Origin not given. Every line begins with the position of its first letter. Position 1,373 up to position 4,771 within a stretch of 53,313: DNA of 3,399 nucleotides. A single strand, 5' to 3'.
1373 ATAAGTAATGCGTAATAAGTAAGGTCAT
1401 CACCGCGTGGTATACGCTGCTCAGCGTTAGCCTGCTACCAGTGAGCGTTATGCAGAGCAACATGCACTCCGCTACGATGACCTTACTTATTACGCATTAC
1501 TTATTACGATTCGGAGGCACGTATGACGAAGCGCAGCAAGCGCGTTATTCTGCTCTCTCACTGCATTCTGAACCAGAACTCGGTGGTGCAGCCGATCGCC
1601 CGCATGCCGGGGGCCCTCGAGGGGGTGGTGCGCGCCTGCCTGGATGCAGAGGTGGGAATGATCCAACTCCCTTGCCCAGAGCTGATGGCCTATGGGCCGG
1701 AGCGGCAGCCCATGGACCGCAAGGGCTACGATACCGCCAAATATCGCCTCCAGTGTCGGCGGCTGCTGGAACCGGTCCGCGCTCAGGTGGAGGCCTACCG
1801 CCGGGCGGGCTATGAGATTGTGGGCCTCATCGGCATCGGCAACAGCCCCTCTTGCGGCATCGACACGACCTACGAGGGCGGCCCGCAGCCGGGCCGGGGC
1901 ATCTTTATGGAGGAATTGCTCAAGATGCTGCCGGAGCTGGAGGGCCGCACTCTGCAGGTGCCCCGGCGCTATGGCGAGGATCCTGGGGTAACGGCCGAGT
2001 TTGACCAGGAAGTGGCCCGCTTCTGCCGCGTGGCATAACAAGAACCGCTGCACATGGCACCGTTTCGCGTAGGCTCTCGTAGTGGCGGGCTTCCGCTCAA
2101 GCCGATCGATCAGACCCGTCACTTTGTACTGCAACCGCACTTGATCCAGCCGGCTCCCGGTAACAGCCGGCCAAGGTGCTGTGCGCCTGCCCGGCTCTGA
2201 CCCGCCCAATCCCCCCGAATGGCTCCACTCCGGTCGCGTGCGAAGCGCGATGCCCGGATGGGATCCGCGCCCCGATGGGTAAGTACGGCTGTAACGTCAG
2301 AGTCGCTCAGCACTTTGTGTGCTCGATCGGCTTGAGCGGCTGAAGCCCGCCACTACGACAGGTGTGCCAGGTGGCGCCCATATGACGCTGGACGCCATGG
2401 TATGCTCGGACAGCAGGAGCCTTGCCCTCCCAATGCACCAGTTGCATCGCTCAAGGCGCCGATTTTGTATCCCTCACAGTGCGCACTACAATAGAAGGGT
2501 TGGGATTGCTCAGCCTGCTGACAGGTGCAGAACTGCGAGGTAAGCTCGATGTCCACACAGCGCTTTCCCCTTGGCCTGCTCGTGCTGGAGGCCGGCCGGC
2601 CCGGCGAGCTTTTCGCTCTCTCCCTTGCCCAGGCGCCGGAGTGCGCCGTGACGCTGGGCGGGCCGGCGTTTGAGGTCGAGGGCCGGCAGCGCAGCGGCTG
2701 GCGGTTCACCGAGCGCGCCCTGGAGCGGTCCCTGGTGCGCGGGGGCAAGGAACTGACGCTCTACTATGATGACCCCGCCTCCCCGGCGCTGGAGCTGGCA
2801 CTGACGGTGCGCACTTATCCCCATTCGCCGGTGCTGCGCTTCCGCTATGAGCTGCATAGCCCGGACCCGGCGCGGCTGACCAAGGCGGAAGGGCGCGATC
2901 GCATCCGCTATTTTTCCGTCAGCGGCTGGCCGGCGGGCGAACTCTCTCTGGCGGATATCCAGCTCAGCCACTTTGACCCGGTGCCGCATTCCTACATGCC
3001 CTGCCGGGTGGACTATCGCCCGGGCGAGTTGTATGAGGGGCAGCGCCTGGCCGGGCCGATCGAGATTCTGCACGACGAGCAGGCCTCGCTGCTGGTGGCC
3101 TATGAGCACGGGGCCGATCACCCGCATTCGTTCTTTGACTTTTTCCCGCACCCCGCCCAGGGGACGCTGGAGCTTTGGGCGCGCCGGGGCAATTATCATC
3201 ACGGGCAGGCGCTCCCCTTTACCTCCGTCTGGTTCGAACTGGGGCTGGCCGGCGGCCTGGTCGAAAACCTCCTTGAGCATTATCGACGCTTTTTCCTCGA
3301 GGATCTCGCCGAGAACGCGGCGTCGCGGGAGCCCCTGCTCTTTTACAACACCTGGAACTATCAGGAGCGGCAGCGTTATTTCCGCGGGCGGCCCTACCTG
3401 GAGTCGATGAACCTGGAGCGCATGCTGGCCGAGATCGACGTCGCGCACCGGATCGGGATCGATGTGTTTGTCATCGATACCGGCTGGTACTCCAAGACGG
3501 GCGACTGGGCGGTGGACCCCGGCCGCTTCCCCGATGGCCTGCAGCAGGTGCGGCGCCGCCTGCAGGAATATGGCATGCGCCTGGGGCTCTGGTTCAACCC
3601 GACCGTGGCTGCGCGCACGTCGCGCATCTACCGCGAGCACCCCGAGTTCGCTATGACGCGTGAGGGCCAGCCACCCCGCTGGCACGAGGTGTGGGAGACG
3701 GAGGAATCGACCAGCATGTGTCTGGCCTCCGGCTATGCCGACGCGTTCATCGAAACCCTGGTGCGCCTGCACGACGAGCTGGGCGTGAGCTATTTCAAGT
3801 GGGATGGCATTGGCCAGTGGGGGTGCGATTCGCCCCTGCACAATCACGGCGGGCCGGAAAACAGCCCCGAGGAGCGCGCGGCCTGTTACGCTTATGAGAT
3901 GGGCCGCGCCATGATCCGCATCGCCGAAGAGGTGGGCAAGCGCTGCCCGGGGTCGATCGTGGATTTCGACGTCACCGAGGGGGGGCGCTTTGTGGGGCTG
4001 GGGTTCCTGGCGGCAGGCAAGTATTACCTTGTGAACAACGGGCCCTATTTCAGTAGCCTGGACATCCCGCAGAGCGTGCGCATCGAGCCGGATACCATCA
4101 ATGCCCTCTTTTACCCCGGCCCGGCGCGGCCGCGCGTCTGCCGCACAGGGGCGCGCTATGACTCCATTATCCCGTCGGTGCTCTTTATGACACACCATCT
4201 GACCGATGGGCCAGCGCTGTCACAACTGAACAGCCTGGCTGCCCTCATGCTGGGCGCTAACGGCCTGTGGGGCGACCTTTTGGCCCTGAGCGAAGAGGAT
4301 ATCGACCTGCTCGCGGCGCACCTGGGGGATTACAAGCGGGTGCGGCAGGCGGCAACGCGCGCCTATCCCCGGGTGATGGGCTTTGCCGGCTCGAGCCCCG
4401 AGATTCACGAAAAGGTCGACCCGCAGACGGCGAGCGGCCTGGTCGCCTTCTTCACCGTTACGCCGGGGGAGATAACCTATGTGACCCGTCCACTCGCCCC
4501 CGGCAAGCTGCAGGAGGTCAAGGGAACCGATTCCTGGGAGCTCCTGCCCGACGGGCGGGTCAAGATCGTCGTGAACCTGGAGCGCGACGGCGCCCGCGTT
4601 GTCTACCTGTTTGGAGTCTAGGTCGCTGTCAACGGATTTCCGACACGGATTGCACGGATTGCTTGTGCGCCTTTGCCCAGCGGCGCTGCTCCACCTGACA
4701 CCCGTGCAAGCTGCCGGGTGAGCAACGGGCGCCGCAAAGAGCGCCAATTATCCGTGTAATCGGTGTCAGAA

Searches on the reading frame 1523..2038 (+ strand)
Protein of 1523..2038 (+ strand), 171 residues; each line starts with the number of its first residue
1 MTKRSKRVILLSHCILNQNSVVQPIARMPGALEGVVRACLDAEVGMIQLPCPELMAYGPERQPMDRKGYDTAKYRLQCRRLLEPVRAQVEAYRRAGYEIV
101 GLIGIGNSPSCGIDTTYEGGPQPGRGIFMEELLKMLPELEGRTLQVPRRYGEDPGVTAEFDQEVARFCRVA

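Call 10: search_protein_families(library=pfam, proteins=[window:1523-2038:+])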
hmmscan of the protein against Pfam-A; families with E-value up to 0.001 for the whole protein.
window:1523-2038:+ (171 aa): 1 family
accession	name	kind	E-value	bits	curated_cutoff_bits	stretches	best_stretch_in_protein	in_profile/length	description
PF04463.17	2-thiour_desulf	-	7.9e-06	26.4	34.7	1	10-139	2-136/141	2-thiouracil desulfurase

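Call 34: find_encoding_contigs(protein=window:1523-2038:+, flank=10000, max_places=4)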
Protein window:1523-2038:+ (171 aa): 5 contigs read that carry it; 4 places shown.
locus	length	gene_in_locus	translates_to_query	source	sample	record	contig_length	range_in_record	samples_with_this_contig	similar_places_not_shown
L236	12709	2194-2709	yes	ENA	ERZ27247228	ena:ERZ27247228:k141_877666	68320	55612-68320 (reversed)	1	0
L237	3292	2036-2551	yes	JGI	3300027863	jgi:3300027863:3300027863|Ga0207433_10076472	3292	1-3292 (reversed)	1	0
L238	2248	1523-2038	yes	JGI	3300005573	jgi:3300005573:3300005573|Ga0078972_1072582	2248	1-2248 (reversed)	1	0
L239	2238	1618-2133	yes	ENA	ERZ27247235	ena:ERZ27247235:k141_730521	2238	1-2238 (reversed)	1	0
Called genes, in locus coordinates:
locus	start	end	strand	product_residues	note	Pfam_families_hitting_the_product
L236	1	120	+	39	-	?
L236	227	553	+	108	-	PF02311:AraC_binding, PF07883:Cupin_2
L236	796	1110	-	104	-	PF22263:DUF6951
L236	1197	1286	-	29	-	-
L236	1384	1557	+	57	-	-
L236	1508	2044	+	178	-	PF01208:URO-D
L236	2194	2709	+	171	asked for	PF04463:2-thiour_desulf (weak)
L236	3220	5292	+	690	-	PF02065:Melibiase, PF01055:Glyco_hydro_31_2nd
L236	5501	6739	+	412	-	PF00083:Sugar_tr, PF07690:MFS_1, PF12832:MFS_1_like, PF07690:MFS_1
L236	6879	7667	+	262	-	PF01261:AP_endonuc_2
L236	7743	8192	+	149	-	PF01613:Flavin_Reduct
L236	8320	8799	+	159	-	PF00293:NUDIX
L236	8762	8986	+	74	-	-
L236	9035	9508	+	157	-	PF09390:DUF1999 (weak), PF00583:Acetyltransf_1, PF13673:Acetyltransf_10, PF13508:Acetyltransf_7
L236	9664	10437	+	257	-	PF00005:ABC_tran, PF02463:SMC_N (faint), PF13304:AAA_21 (weak)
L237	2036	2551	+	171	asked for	PF04463:2-thiour_desulf (weak)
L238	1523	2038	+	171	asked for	PF04463:2-thiour_desulf (weak)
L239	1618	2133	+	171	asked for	PF04463:2-thiour_desulf (weak)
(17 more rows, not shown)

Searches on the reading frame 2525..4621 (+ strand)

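Call 71: search_protein_families(library=pfam, proteins=[window:2525-4621:+], max_evalue=0.00001)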
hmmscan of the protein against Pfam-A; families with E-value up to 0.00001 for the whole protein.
window:2525-4621:+ (698 aa): 2 families
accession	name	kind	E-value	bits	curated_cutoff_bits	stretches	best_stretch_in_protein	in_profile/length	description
PF02065.24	Melibiase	-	7.4e-22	78.2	27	1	296-489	56-245/347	Melibiase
PF01055.32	Glyco_hydro_31_2nd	-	1.5e-08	34.8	23.5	1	307-466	33-201/328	Glycosyl hydrolases family 31 TIM-barrel domain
